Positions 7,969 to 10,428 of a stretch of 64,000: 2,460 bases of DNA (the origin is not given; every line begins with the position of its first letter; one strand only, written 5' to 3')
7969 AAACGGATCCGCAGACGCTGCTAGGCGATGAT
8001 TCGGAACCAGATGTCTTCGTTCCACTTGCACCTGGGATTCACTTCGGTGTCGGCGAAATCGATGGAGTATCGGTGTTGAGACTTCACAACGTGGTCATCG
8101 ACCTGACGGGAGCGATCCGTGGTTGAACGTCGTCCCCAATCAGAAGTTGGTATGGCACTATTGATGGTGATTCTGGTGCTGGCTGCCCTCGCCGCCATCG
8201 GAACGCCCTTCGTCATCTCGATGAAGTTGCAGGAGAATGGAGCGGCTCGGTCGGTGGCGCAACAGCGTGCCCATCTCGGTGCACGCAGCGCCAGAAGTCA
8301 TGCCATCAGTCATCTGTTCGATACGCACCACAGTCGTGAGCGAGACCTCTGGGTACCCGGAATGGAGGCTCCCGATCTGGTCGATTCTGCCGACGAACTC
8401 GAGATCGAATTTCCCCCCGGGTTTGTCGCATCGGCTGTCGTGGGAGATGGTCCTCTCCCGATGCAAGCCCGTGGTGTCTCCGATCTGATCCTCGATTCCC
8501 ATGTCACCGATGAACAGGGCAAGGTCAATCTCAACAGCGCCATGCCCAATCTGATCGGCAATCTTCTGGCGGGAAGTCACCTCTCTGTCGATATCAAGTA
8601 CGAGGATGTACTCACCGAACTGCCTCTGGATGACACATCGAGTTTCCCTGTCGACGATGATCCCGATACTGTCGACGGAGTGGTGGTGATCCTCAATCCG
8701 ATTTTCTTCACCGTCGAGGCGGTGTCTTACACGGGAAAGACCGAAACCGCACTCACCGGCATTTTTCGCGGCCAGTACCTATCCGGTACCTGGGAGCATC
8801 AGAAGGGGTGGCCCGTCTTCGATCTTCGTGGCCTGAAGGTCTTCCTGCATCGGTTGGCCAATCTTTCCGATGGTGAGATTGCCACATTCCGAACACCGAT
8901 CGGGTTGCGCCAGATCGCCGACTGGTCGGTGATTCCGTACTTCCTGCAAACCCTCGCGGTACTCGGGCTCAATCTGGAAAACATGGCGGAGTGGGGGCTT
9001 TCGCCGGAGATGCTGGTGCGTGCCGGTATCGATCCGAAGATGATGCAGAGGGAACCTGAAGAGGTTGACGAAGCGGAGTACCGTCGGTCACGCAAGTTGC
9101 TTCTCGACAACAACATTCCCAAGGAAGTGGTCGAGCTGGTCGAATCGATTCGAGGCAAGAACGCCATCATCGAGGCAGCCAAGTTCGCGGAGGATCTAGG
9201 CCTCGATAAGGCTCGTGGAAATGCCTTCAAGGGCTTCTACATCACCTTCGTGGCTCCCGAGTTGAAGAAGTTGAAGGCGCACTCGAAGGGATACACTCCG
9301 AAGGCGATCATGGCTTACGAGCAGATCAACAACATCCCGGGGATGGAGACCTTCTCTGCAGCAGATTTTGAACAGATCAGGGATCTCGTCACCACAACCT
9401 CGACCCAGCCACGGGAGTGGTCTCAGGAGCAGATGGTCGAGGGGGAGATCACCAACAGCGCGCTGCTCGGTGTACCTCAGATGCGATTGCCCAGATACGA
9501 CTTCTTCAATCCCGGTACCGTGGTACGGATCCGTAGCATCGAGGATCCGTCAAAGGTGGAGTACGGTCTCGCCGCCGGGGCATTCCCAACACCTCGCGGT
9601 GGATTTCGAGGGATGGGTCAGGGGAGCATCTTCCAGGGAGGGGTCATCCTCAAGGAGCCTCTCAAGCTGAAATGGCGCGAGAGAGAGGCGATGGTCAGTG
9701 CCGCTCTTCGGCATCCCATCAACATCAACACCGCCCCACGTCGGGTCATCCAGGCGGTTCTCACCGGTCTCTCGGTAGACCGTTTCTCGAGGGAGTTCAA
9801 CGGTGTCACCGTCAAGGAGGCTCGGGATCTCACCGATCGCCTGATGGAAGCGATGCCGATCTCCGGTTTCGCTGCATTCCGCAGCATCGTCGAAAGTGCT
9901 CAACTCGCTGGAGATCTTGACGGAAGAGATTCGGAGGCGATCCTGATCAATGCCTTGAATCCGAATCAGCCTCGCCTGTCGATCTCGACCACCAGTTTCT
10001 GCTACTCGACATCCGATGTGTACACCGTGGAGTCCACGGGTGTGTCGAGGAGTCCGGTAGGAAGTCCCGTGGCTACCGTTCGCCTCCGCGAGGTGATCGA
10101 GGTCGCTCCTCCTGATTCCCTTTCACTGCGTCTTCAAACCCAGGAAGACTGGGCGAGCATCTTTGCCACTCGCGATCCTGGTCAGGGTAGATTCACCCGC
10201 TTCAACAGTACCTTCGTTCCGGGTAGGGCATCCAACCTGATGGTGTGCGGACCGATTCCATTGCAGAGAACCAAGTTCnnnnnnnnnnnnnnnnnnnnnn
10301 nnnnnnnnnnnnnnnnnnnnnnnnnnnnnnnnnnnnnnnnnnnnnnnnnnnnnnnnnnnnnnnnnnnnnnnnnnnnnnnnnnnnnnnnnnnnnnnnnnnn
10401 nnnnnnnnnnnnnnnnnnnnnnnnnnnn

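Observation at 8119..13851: Giant 1910-aa GspK-like 'tip' pseudopilin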

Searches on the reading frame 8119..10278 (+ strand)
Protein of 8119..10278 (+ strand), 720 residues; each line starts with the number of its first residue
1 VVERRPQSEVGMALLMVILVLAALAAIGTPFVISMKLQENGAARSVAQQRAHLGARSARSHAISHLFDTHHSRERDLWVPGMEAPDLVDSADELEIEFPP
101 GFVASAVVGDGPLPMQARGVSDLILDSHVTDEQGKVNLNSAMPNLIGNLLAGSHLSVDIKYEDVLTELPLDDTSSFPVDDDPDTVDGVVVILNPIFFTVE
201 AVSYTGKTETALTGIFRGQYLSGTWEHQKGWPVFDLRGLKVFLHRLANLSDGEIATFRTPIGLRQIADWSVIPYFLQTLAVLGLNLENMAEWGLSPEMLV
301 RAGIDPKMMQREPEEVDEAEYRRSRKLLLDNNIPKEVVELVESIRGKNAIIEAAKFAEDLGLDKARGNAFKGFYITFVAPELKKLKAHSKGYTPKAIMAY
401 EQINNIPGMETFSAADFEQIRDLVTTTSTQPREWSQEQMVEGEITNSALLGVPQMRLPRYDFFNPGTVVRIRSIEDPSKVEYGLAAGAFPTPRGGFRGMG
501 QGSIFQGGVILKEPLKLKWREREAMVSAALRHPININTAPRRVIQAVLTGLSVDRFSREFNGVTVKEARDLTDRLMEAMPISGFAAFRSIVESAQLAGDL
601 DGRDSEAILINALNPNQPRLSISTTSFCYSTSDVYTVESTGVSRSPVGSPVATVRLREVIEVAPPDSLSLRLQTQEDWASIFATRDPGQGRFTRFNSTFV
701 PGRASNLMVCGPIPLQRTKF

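Call 29: predict_structure(alignment_id=A2)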
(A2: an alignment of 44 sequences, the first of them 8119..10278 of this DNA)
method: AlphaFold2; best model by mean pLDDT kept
length: 720 residues; sequences in the alignment: 44
mean_pLDDT: 80.2   pTM: 0.79
mean pLDDT of the five models: 80.2, 79.5, 77.5, 77.0, 75.5
residues with pLDDT >= 90: 236; 70-90: 340; 50-70: 84; < 50: 60
segments of 3 or more residues with pLDDT < 50: 1-4, 493-505, 681-720
pLDDT, mean of each block of 10 residues (from residue 1): 50 82 86 88 90 92 90 80 81 87 68 67 87 94 95 93 88 91 91 87 94 93 89 95 80 83 85 84 77 84 78 71 85 76 71 70 66 69 79 88 87 90 87 72 65 75 87 85 82 41 55 81 85 94 96 82 93 96 91 93 90 87 91 90 87 92 77 61 39 34 39 39
secondary structure, 60 per line:
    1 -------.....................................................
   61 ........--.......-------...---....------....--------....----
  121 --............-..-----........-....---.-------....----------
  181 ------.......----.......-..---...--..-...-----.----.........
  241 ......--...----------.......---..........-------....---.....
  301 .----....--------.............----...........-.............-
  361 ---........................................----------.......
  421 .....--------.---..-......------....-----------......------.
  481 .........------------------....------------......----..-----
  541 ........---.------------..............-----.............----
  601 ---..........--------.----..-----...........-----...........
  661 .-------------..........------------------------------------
elements in order (helices of 4 or more, strands of 3 or more residues): H8-68 H71-77 H91-94 E101-104 E113-116 E123-131 H143-150 E152-155 E167-170 E187-193 E198-204 E211-213 E232-235 H236-246 H262-268 H272-281 H289-292 H296-301 H306-309 H318-330 H335-345 H347-359 H364-403 H414-423 E441-446 E453-456 E468-473 E480-489 E508-511 E524-529 H541-548 H565-578 H584-596 H604-613 E634-644 E650-661 H675-684
